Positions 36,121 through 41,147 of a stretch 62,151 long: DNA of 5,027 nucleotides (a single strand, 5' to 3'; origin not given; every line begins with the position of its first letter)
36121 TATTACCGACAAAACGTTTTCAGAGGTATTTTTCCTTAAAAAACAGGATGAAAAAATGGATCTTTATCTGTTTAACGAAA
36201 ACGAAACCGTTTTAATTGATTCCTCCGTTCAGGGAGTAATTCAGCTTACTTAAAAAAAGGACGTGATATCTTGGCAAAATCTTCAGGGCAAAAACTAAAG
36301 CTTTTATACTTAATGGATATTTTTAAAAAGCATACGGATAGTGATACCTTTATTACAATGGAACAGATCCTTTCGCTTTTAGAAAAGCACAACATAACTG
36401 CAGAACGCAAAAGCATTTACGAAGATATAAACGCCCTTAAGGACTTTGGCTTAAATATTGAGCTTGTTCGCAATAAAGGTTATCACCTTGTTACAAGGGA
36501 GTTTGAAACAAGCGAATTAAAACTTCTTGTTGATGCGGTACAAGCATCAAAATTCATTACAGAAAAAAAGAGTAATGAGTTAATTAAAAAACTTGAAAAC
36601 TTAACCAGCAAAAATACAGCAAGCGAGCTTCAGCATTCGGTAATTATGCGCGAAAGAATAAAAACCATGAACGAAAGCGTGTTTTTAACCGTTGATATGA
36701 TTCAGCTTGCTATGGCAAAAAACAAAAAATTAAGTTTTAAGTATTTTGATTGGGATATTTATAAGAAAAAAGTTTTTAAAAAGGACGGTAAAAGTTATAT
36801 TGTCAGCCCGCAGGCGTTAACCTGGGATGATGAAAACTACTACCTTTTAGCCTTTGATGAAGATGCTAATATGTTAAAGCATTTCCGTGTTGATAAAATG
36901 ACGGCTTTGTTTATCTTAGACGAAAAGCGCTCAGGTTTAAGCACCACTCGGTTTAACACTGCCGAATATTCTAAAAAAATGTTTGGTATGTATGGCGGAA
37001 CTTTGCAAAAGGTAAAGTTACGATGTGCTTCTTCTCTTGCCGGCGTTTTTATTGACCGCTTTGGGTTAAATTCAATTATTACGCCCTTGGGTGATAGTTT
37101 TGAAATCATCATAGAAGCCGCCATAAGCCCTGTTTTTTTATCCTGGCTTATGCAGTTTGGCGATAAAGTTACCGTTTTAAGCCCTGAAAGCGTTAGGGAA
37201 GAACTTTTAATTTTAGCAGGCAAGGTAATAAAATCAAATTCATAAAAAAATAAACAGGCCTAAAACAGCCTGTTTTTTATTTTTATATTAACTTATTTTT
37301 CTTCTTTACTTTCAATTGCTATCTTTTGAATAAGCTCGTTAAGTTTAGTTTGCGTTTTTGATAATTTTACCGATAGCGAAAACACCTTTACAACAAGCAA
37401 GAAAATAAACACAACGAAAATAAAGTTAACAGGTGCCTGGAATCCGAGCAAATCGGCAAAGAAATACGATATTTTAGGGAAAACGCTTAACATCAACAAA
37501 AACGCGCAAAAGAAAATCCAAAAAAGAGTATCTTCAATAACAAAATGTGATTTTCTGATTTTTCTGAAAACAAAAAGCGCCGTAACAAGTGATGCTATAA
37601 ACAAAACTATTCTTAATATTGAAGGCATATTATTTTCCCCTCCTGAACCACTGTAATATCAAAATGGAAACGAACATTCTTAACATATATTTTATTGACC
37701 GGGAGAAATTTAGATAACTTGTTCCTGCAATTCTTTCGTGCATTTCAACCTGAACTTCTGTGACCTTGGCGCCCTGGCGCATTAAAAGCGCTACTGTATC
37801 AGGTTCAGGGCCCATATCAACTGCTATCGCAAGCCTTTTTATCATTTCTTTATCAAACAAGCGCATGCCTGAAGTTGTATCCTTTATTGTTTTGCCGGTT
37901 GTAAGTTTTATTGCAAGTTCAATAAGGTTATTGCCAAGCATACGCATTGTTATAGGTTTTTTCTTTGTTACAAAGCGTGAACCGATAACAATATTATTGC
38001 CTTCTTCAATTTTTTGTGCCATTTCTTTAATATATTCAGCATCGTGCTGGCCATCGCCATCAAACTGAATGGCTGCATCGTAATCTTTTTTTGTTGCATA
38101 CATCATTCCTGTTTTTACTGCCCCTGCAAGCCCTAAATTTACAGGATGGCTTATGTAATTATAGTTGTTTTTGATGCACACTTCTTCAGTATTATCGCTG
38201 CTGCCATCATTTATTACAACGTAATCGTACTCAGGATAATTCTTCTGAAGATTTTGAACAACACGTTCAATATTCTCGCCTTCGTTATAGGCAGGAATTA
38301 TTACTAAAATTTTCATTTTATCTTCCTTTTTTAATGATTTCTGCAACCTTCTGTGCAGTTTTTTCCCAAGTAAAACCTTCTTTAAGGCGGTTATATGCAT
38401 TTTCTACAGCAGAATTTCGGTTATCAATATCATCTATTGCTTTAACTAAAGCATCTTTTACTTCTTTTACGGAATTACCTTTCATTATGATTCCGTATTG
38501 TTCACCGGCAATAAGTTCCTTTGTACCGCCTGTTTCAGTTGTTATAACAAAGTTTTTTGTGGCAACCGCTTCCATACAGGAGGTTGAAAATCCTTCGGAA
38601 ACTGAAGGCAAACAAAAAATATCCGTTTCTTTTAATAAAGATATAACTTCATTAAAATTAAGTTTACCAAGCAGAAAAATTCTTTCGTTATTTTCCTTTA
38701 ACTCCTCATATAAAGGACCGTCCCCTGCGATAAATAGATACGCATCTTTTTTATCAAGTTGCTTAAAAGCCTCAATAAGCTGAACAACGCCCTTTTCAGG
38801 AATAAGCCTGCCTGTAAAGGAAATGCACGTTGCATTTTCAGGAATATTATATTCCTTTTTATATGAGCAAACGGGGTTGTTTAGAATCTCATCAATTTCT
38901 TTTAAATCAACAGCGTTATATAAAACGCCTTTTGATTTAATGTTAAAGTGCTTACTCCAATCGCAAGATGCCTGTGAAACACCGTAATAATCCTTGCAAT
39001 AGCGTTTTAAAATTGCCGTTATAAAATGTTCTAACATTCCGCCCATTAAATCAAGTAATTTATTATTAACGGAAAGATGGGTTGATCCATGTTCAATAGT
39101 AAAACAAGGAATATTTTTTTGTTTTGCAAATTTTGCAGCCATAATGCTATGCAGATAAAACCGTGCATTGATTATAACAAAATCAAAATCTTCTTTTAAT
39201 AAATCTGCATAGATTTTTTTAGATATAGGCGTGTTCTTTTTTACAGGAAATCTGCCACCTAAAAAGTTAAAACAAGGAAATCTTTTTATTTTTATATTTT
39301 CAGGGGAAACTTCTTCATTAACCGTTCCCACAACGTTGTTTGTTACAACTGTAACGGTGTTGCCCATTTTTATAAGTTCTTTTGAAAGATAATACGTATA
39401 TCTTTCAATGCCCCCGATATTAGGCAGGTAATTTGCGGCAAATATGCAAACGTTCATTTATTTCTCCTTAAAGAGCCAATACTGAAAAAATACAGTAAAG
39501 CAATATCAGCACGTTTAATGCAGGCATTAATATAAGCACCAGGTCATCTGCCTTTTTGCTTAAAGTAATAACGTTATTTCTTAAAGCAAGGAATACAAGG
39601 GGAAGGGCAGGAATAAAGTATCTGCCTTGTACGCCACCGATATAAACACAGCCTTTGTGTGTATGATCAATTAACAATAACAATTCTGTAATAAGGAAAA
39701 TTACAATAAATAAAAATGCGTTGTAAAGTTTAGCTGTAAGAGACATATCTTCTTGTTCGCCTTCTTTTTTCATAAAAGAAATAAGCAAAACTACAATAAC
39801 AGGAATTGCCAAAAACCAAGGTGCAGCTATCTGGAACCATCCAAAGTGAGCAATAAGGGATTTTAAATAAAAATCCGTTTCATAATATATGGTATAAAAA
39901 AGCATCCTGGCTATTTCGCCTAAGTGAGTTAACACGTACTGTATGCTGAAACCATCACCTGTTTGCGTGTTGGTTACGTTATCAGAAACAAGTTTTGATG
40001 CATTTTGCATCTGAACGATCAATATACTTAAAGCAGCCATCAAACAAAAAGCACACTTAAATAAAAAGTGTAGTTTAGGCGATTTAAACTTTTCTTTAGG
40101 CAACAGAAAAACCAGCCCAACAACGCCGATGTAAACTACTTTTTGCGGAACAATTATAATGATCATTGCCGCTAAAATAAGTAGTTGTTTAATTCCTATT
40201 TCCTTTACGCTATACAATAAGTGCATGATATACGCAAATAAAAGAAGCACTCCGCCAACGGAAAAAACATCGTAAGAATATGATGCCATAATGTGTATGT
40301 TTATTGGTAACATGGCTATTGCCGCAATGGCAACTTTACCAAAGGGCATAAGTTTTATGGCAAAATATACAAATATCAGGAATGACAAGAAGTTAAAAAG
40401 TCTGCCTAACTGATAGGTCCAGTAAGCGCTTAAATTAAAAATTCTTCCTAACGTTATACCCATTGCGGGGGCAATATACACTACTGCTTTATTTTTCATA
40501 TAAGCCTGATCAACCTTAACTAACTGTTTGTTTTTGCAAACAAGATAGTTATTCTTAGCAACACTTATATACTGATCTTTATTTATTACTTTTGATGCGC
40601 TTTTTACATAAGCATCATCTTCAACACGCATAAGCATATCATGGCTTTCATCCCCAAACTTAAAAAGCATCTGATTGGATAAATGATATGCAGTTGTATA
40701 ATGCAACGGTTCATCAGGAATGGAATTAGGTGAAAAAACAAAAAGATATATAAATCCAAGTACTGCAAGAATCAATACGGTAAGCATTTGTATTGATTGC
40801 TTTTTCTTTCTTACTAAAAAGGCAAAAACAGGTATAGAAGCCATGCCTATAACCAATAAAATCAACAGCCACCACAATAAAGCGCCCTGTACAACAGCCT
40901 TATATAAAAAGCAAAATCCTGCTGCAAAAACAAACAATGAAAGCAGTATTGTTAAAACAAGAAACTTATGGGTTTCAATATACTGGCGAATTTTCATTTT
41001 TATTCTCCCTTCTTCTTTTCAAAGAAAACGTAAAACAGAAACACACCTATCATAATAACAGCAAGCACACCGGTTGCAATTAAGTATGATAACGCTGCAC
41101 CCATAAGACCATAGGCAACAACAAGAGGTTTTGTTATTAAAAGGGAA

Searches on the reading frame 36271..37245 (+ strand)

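Call 39: search_protein_families(library=pfam, proteins=[window:36271-37245:+], max_evalue=0.0001)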
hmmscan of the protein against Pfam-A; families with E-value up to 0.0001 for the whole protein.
window:36271-37245:+ (324 aa): 2 families
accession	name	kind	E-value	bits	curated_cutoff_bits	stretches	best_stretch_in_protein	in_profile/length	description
PF25583.1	WCX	-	1.9e-09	38.1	23.9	1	246-316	3-72/76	WCX domain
PF13280.12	WYL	-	5.8e-09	36.3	21.8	1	141-213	3-68/70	WYL domain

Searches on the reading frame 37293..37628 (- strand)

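Call 39: search_protein_families(library=pfam, proteins=[window:37293-37628:-], max_evalue=0.0001)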
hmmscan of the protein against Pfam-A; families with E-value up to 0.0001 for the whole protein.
window:37293-37628:- (111 aa): 1 family
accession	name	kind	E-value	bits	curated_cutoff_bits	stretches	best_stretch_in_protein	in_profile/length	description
PF10066.14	DUF2304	-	2e-29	102.4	25.5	1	5-109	2-106/106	Uncharacterized conserved protein (DUF2304)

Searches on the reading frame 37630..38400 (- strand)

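Call 39: search_protein_families(library=pfam, proteins=[window:37630-38400:-], max_evalue=0.0001)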
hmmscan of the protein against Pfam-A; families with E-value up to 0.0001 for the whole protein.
window:37630-38400:- (256 aa): 1 family
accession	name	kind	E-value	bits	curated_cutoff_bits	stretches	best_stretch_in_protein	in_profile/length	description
PF00535.33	Glycos_transf_2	-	2.4e-28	99.6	23.3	1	33-189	2-166/168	Glycosyl transferase family 2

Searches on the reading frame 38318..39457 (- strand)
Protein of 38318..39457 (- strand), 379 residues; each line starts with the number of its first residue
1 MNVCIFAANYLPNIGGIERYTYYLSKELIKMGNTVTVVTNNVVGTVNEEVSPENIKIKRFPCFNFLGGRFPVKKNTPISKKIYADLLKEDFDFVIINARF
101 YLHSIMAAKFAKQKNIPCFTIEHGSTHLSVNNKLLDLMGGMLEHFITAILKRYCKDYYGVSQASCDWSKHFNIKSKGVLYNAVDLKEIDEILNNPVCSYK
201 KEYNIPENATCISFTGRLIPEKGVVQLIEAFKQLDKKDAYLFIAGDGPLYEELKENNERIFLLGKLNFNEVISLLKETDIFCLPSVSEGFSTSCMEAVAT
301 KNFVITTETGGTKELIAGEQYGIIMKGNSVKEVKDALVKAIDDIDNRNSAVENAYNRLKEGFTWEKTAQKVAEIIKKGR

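Call 39: search_protein_families(library=pfam, proteins=[window:38318-39457:-], max_evalue=0.0001)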
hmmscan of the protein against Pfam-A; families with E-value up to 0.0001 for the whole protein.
window:38318-39457:- (379 aa): 5 families
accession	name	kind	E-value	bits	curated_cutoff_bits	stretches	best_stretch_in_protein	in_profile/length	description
PF00534.26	Glycos_transf_1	-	3.8e-31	108.3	26.4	1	200-357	6-172/172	Glycosyl transferases group 1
PF13692.12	Glyco_trans_1_4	-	2.6e-25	89.8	27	1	212-343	4-142/142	Glycosyl transferases group 1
PF13439.12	Glyco_transf_4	-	1.7e-16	61.1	28.5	1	14-186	1-169/170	Glycosyltransferase Family 4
PF20706.3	GT4-conflict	-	6.8e-08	32.3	26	1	269-370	273-384/385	Family 4 Glycosyltransferase in conflict systems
PF13524.12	Glyco_trans_1_2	-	7.5e-05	23.1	25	0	239-371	15-142/144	Glycosyl transferase-like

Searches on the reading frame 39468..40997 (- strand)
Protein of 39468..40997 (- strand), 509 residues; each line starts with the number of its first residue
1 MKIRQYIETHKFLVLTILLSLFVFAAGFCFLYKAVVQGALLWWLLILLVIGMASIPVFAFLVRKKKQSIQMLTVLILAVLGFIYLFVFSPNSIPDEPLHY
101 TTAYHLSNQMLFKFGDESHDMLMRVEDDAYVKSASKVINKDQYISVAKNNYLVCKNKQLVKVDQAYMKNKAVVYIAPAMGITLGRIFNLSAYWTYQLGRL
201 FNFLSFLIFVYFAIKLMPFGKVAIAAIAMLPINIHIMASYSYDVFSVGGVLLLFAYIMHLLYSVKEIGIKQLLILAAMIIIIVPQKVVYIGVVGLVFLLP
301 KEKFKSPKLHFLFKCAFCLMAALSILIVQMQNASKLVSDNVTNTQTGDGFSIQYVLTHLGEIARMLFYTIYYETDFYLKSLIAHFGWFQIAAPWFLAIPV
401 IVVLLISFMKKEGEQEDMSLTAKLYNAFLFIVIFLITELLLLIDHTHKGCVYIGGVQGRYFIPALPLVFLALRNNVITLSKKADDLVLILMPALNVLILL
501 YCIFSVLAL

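Call 39: search_protein_families(library=pfam, proteins=[window:39468-40997:-], max_evalue=0.0001)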
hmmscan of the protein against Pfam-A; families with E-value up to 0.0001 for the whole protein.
window:39468-40997:- (509 aa): 1 family
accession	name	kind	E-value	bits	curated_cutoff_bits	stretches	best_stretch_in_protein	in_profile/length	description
PF09913.15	DUF2142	-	1.3e-42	146.4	30.1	1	80-468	3-395/395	Predicted membrane protein (DUF2142)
